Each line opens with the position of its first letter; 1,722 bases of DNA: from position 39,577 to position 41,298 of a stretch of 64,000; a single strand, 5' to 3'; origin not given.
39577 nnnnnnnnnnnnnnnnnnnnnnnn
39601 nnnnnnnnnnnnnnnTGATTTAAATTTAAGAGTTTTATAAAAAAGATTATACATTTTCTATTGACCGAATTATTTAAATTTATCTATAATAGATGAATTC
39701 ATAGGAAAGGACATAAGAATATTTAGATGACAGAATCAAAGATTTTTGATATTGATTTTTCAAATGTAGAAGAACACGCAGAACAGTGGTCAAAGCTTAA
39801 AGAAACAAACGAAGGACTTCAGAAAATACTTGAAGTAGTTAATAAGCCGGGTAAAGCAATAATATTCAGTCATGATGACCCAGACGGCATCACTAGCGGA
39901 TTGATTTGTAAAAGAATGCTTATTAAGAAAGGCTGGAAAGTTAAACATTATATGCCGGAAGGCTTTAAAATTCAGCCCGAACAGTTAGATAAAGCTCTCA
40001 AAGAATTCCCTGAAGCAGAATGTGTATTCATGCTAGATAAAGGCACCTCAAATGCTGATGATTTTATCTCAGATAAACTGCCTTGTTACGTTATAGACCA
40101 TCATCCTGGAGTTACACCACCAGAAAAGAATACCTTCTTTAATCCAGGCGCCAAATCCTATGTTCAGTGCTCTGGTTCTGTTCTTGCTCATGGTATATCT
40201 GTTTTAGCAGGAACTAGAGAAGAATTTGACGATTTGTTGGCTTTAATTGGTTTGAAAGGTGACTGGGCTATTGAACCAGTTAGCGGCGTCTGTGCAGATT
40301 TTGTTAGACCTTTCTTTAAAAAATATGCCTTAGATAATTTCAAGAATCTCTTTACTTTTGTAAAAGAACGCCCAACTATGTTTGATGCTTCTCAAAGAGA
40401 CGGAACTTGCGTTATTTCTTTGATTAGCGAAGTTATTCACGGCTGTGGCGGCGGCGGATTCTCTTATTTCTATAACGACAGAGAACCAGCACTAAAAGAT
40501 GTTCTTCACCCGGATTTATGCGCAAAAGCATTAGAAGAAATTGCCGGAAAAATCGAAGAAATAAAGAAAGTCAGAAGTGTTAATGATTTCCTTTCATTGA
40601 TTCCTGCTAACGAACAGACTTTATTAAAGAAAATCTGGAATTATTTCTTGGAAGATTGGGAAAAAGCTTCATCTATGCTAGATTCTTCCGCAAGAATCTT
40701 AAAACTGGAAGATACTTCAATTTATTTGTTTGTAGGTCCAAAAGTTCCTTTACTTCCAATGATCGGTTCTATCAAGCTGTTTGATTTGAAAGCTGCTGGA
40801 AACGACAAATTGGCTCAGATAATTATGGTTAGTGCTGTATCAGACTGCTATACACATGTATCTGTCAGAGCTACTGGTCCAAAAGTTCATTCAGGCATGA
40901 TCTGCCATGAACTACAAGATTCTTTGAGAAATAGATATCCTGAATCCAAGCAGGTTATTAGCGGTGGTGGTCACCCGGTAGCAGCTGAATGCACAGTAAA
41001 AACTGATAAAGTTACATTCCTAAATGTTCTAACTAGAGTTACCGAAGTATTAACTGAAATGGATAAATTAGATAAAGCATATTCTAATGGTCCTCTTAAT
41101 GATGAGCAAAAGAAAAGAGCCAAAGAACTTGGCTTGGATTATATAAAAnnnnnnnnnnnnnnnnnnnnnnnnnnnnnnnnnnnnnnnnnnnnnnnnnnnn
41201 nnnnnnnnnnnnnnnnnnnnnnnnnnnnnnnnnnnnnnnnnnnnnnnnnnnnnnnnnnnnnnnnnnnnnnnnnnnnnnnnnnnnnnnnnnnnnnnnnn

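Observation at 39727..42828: Bacterial Clp1/Grc3-type polynucleotide kinase in an operon with a DHH/DHHA1 phosphoesterase: candidate nucleic-acid end-processing system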

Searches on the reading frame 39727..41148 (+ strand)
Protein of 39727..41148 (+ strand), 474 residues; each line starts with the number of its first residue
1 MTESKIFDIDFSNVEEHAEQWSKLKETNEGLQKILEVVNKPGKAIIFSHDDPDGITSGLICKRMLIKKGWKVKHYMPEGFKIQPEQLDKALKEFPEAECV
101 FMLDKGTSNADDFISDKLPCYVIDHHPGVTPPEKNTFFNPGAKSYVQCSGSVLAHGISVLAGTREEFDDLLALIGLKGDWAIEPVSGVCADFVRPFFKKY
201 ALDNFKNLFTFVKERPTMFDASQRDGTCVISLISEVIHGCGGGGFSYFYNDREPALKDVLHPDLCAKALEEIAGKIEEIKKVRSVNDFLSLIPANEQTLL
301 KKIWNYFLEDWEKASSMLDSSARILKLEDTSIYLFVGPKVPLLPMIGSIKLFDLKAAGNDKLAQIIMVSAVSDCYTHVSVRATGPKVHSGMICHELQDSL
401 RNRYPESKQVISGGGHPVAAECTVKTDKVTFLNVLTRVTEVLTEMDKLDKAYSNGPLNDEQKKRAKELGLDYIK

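Call 3: search_protein_families(library=pfam, proteins=[window:39727-41148:+], max_evalue=0.01)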
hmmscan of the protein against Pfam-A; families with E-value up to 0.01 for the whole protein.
window:39727-41148:+ (474 aa): 2 families
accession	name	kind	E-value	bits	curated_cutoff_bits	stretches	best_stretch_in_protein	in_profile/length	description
PF01368.27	DHH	-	2.3e-07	31.5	28.1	1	44-154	2-99/125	DHH family, N-terminal domain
PF02272.25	DHHA1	-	0.0016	19.3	25.9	0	364-430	32-90/102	DHHA1 domain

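Call 4: search_protein_families(library=ncbifam, proteins=[window:39727-41148:+], max_evalue=0.01)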
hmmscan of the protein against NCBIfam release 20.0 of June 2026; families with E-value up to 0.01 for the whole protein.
window:39727-41148:+ (474 aa): 5 families
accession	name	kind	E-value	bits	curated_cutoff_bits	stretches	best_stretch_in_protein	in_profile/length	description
NF053576.1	RecJ_archaeal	equivalog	7.7e-16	58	360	1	33-181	3-151/452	RecJ family nuclease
TIGR00644.1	recJ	equivalog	1.8e-11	43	396.9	1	15-143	28-162/546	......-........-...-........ exonuclease RecJ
NF040701.1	RecJ_Meth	equivalog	2.2e-05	23.4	550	1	41-141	7-107/449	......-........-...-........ exonuclease RecJ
NF008290.0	PRK11070.1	equivalog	0.00023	19.8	900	1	19-154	49-191/577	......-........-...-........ exonuclease RecJ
NF053575.1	GAN_nuclease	exception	0.0005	18.8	850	1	43-179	26-166/467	GINS-associated RecJ family nuclease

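Call 7: search_solved_structures(query=window:39727-41148:+, max_evalue=0.01, show_alignments=1)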
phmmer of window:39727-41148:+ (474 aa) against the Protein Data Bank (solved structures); distinct sequences matched with E-value up to 0.01: 5.
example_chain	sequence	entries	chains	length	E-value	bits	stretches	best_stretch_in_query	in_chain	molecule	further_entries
6tvv_A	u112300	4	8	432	1.2e-10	43.8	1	22-191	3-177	MjaRecJ | nuclease RecJ2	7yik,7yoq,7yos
7ykv_A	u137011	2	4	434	5.1e-10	41.7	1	21-191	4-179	archaeal nuclease RecJ2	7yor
5ghr_A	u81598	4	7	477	0.002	20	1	27-180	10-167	SsDNA-specific exonuclease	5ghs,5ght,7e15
5x4h_A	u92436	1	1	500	0.0036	19.1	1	43-180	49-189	Uncharacterized protein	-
5x4i_A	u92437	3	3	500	0.0047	18.7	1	43-180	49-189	Uncharacterized protein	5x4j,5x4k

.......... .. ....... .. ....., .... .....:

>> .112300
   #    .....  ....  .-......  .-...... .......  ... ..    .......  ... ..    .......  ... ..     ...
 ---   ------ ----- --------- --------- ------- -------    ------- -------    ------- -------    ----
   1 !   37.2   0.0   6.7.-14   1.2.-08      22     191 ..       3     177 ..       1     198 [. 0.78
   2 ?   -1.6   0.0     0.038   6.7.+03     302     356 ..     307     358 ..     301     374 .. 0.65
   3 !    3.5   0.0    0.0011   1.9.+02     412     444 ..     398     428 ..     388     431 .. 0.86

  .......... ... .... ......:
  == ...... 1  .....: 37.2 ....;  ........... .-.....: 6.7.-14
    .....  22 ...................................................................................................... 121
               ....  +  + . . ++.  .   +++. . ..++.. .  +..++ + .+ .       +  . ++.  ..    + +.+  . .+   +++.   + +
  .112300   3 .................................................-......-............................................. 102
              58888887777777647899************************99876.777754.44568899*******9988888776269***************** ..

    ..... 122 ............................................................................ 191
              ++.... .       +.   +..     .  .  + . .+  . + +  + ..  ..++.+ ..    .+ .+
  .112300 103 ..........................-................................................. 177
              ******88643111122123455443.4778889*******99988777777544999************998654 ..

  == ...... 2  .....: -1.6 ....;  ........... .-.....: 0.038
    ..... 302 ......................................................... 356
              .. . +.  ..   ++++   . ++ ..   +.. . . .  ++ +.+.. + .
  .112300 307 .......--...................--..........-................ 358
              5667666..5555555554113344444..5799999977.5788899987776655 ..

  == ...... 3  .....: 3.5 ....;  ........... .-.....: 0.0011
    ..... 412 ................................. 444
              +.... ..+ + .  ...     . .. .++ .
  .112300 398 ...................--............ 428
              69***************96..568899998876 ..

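Call 50: search_protein_families(library=padloc, proteins=[window:39727-41148:+], max_evalue=0.01)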
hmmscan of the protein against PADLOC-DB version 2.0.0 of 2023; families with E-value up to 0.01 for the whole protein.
window:39727-41148:+ (474 aa): 0 families

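Call 65: find_homologous_proteins(query=window:39727-41148:+, max_evalue=0.001)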
Query window:39727-41148:+ (474 aa): 115 proteins with E <= 0.001 among 8000 candidates.
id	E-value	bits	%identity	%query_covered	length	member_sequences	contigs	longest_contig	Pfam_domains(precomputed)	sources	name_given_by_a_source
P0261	6.8e-294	993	90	100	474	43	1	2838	PF01368.28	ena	-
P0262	2.6e-293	991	89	100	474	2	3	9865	PF01368.28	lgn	-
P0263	1.3e-273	926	84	100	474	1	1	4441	PF01368.28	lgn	-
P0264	6.8e-266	900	81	100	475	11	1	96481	PF01368.28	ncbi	-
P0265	2.1e-257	872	79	100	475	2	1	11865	PF01368.28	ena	-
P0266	7.5e-249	844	76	100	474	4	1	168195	PF01368.28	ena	-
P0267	1.2e-241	820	76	100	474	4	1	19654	PF01368.28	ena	-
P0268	5.3e-209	713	71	93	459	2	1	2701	PF01368.28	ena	-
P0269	1.9e-207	708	67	99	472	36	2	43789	PF01368.28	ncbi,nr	ncbi:MAG: DHH family protein [bacterium ADurb.Bin157]|nr:MAG: DHH family protein [bacterium ADurb.Bi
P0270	2.5e-200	684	65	100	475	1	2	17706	PF01368.28,PF02272.25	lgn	-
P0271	1.6e-198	678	63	100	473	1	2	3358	PF01368.28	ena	-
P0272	9.2e-197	672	63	100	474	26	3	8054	PF01368.28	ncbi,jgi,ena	-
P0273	2.3e-196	671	62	100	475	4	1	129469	PF01368.28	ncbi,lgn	-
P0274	1.5e-195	668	64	100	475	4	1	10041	PF01368.28,PF02272.25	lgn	-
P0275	4.1e-195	667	62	100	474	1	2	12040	PF01368.28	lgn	-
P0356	9.1e-73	263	38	83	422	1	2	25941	PF01368.28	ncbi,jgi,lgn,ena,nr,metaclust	ncbi:MAG: hypothetical protein COT16_03235 [Elusimicrobia bacterium CG08_land_8_20_14_0_20_44_26]|nr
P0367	2.1e-70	256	34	88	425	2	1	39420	PF01368.28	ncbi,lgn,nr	ncbi:MAG: DHH family protein [Elusimicrobia bacterium ADurb.Bin231]|nr:MAG: DHH family protein [Elus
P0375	3.8e-45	172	31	84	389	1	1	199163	PF01368.28,PF02272.25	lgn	-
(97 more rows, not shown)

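Call 66: find_encoding_contigs(protein=P0367, flank=9000, max_places=1)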
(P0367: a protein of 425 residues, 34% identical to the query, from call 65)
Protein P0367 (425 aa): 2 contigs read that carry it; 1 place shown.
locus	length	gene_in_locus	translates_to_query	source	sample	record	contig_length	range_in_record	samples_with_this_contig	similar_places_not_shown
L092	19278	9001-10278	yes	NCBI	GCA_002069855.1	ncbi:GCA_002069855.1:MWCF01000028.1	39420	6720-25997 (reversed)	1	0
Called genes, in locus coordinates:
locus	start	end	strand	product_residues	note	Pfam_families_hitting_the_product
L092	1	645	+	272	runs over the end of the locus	PF01048:PNP_UDP_1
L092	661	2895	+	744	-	PF01368:DHH, PF00929:RNase_T, PF21762:DEDDh_C (weak), PF02272:DHHA1, PF17768:RecJ_OB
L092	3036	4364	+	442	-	PF02885:Glycos_trans_3N, PF00591:Glycos_transf_3, PF07831:PYNP_C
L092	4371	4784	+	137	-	-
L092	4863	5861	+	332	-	PF01261:AP_endonuc_2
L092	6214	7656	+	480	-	PF07669:Eco57I, PF02384:N6_Mtase, PF12950:TaqI_C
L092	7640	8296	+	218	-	-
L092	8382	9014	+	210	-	-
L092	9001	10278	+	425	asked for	PF01368:DHH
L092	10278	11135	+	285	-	PF01048:PNP_UDP_1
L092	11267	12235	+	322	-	PF01261:AP_endonuc_2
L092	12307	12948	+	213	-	PF13238:AAA_18 (faint)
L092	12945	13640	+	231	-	-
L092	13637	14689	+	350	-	PF00962:A_deaminase, PF19326:AMP_deaminase (weak)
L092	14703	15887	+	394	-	-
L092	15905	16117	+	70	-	PF11213:DUF3006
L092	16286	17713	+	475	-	PF13091:PLDc_2, PF07894:SACK1 (faint), PF13091:PLDc_2, PF13860:FlgD_ig (weak), PF18962:Por_Secre_tail (weak)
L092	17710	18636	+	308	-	-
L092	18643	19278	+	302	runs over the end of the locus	PF00753:Lactamase_B, PF23023:Anti-Pycsar_Apyc1 (faint), PF12706:Lactamase_B_2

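Call 67: find_encoding_contigs(protein=P0356, flank=9000, max_places=1)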
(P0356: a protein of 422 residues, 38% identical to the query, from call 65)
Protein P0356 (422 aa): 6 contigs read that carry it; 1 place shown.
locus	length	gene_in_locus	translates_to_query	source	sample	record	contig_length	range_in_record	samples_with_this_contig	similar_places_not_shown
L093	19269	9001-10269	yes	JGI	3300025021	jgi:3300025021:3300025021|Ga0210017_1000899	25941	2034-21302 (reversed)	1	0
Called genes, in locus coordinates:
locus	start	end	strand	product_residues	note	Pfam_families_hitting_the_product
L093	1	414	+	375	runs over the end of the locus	PF01590:GAF, PF13185:GAF_2, PF13492:GAF_3, PF13487:HD_5, PF01966:HD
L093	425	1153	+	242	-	PF00590:TP_methylase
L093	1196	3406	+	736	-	PF00672:HAMP, PF00512:HisKA, PF02518:HATPase_c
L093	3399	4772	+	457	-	PF04773:FecR (weak)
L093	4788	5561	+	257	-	PF00072:Response_reg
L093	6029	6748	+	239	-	PF02591:Zn_ribbon_9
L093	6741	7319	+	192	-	PF00075:RNase_H, PF13456:RVT_3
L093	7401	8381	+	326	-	PF01261:AP_endonuc_2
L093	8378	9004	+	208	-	-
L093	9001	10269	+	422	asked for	PF01368:DHH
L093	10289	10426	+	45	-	-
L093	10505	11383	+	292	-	PF01048:PNP_UDP_1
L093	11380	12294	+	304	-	PF00294:PfkB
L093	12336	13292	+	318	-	PF01261:AP_endonuc_2, PF10566:Glyco_hydro_97 (faint)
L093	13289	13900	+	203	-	-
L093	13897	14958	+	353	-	PF00962:A_deaminase, PF19326:AMP_deaminase (weak)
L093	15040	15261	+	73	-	PF11213:DUF3006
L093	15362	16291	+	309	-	PF13091:PLDc_2, PF00614:PLDc (faint), PF13091:PLDc_2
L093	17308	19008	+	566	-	-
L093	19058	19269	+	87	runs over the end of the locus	-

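Call 68: find_encoding_contigs(protein=P0375, flank=9000, max_places=1)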
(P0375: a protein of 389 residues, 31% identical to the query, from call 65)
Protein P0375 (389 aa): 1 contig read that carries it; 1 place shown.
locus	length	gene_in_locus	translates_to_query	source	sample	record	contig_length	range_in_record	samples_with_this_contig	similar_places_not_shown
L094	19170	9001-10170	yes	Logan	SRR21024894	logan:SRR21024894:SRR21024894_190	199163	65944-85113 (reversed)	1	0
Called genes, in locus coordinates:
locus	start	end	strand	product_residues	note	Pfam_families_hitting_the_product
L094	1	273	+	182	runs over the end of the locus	PF01467:CTP_transf_like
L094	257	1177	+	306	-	PF01171:ATP_bind_3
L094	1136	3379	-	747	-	PF00082:Peptidase_S8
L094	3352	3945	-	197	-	-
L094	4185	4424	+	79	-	PF01192:RNA_pol_Rpb6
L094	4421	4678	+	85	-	PF14841:FliG_M, PF14842:FliG_N (weak)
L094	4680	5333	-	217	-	PF00731:AIRC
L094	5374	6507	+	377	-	PF02568:ThiI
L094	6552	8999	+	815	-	PF00133:tRNA-synt_1, PF01406:tRNA-synt_1e (faint), PF01921:tRNA-synt_1f (faint), PF09334:tRNA-synt_1g, PF13603:tRNA-synt_1_2, PF00133:tRNA-synt_1, PF09334:tRNA-synt_1g, PF08264:Anticodon_1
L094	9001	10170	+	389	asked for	PF01368:DHH, PF02272:DHHA1 (weak)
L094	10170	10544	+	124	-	-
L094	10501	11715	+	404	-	PF16575:CLP1_P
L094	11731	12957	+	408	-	PF07969:Amidohydro_3 (weak), PF01979:Amidohydro_1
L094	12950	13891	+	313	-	PF00027:cNMP_binding, PF12895:ANAPC3 (faint), PF13525:YfiO, PF13174:TPR_6, PF28559:TPR_SusR (weak), PF13432:TPR_16, PF14559:TPR_19 (weak), PF13174:TPR_6 (weak), +8 more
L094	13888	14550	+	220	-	PF00027:cNMP_binding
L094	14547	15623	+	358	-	PF10509:GalKase_gal_bdg (faint), PF00288:GHMP_kinases_N, PF08544:GHMP_kinases_C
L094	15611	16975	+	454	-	PF02878:PGM_PMM_I, PF02879:PGM_PMM_II, PF02880:PGM_PMM_III, PF00408:PGM_PMM_IV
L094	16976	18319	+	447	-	PF02878:PGM_PMM_I, PF02879:PGM_PMM_II, PF02880:PGM_PMM_III, PF00408:PGM_PMM_IV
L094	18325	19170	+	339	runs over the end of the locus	PF01118:Semialdhyde_dh, PF02774:Semialdhyde_dhC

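Call 71: search_protein_families(library=pfam, proteins=[L092:14703-15884:+, L092:7640-8293:+, L092:8382-9011:+, L092:12945-13637:+, L092:17710-18633:+, L093:8378-9001:+, L093:13289-13897:+, L092:12307-12945:+, L094:11731-12954:+, L093:17308-19005:+], max_evalue=0.01)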
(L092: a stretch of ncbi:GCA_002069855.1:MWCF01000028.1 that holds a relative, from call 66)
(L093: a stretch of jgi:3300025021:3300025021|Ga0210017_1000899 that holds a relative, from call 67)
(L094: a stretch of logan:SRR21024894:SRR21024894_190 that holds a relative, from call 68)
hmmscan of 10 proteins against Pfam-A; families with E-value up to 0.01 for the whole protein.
L092:14703-15884:+ (394 aa): 1 family
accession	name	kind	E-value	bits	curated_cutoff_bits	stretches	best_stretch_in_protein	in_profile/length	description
PF13671.12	AAA_33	-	0.0031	18.2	27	1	169-277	1-109/143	AAA domain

L092:7640-8293:+ (218 aa): 0 families

L092:8382-9011:+ (210 aa): 4 families
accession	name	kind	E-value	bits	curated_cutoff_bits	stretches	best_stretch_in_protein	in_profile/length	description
PF13207.12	AAA_17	-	0.00043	21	27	1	8-136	1-123/136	AAA domain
PF13238.12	AAA_18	-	0.0019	19.1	29.4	0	5-145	1-124/128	AAA domain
PF20720.3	nSTAND3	-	0.0021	18.2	27.2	1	2-49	17-64/155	Novel STAND NTPase 3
PF24883.2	NPHP3_N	-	0.0037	17.9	24.8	1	3-54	23-66/164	Nephrocystin 3, N-terminal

L092:12945-13637:+ (231 aa): 20 families
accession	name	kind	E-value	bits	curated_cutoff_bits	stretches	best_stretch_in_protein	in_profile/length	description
PF13174.12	TPR_6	-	3.5e-28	96.7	26.3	4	136-168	1-33/33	Tetratricopeptide repeat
PF07719.23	TPR_2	-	1.3e-20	72.2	27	3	61-92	2-33/34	Tetratricopeptide repeat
PF13432.12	TPR_16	-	7e-19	68.4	32.7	2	27-91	1-62/65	Tetratricopeptide repeat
PF00515.34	TPR_1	-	4.3e-18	64.7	27.8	3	61-81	2-22/34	Tetratricopeptide repeat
PF13181.12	TPR_8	-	7.7e-18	63.5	25.7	2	135-167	1-33/34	Tetratricopeptide repeat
PF13424.12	TPR_12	-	1.6e-15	57.5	30.1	2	99-165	5-75/77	Tetratricopeptide repeat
PF14559.12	TPR_19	-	3e-15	56.7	25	2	35-92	3-57/68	Tetratricopeptide repeat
PF13428.12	TPR_14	-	8e-14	51.2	23.5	0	136-171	2-37/44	Tetratricopeptide repeat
PF13176.12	TPR_7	-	1.2e-11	44.1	27.9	0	99-130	1-31/36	Tetratricopeptide repeat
PF13525.12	YfiO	-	3.1e-11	43.9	25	2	110-174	17-81/203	Outer membrane lipoprotein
PF24575.1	TPR_Slam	-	1.1e-09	39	35.2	1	23-57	47-81/104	Surface lipoprotein assembly modifier, N-terminal TPR repeats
PF12895.13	ANAPC3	-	3.1e-08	34.2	27.2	1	21-82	23-78/82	Anaphase-promoting complex, cyclosome, subunit 3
PF13431.12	TPR_17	-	7.8e-08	32.4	24.4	0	46-80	2-33/34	Tetratricopeptide repeat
PF13512.12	TPR_18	-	1.5e-05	25.6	21.9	0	26-77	13-62/145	Tetratricopeptide repeat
PF13414.12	TPR_11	-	7e-05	22.9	26.8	0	111-145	7-38/42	TPR repeat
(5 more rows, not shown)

L092:17710-18633:+ (308 aa): 4 families
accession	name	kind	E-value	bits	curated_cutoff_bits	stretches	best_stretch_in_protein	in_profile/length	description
PF13505.12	OMP_b-brl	-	0.00013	22.6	28.7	1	114-260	32-153/175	Outer membrane protein beta-barrel domain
PF19572.5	PorV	-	0.0067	16.4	27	1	29-162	10-148/243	Type IX secretion system protein PorV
PF11751.14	PorP_SprF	-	0.0087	16.1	22.3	0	83-176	44-128/273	Type IX secretion system membrane protein PorP/SprF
PF12099.14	DUF3575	-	0.0088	15.8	21.1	0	66-112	9-55/177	Protein of unknown function (DUF3575)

L093:8378-9001:+ (208 aa): 5 families
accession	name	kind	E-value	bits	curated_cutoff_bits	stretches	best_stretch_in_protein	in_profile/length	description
PF01443.25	Viral_helicase1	-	3.4e-05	24.2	21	1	8-94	4-87/228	Viral superfamily 1 RNA helicase core domain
PF13207.12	AAA_17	-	0.00071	20.3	27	1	8-138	1-123/136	AAA domain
PF13671.12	AAA_33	-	0.0017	19.1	27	0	6-139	3-121/143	AAA domain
PF13238.12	AAA_18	-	0.0028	18.5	29.4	1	5-141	1-116/128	AAA domain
PF07728.20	AAA_5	-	0.0053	17.2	22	0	5-27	2-24/139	AAA domain (dynein-related subfamily)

L093:13289-13897:+ (203 aa): 5 families
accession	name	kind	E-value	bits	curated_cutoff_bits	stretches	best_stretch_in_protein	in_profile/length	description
PF13238.12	AAA_18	-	6.7e-05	23.8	29.4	1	4-146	1-120/128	AAA domain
PF01712.25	dNK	-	0.00015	22.1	27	1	109-194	113-193/203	Deoxynucleoside kinase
PF13401.12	AAA_22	-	0.00041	21.1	27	1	3-35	7-33/130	AAA domain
PF08433.16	KTI12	-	0.0032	17.4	22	0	4-39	4-39/271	Chromatin associated protein KTI12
PF07728.20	AAA_5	-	0.0051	17.3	22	1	3-30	1-29/139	AAA domain (dynein-related subfamily)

L092:12307-12945:+ (213 aa): 11 families
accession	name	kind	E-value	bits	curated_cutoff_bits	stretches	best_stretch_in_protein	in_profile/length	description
PF13238.12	AAA_18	-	1.7e-05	25.7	29.4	1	6-142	1-112/128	AAA domain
PF13671.12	AAA_33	-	7.6e-05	23.5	27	1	7-145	3-122/143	AAA domain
PF20720.3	nSTAND3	-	0.00026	21.2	27.2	1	6-52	20-64/155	Novel STAND NTPase 3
PF01712.25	dNK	-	0.00052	20.3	27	1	107-208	109-202/203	Deoxynucleoside kinase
PF13401.12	AAA_22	-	0.00064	20.5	27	1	4-120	6-33/130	AAA domain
PF07728.20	AAA_5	-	0.001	19.5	22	1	5-29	1-26/139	AAA domain (dynein-related subfamily)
PF03266.21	NTPase_1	-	0.0013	19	23.9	1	5-85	1-85/168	NTPase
PF01926.29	MMR_HSR1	-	0.0026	18.3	21.9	0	6-28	2-23/113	50S ribosome-binding GTPase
PF02421.24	FeoB_N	-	0.0041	17.1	27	0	5-29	2-26/156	Ferrous iron transport protein B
PF13207.12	AAA_17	-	0.0061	17.3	27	0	9-28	1-20/136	AAA domain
PF13909.12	zf-H2C2_5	-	0.0075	16.3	27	0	129-142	6-19/26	C2H2-type zinc-finger domain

L094:11731-12954:+ (408 aa): 2 families
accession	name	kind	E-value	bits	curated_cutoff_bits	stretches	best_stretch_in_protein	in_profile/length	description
PF01979.26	Amidohydro_1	-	7e-19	68.7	25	1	179-326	160-322/345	Amidohydrolase family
PF07969.17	Amidohydro_3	-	3.6e-07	30.4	29.7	1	186-320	290-445/472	Amidohydrolase family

L093:17308-19005:+ (566 aa): 1 family
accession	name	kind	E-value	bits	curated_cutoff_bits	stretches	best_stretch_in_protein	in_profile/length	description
PF01609.27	DDE_Tnp_1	-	5e-05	23.6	23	1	189-483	6-199/200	Transposase DDE domain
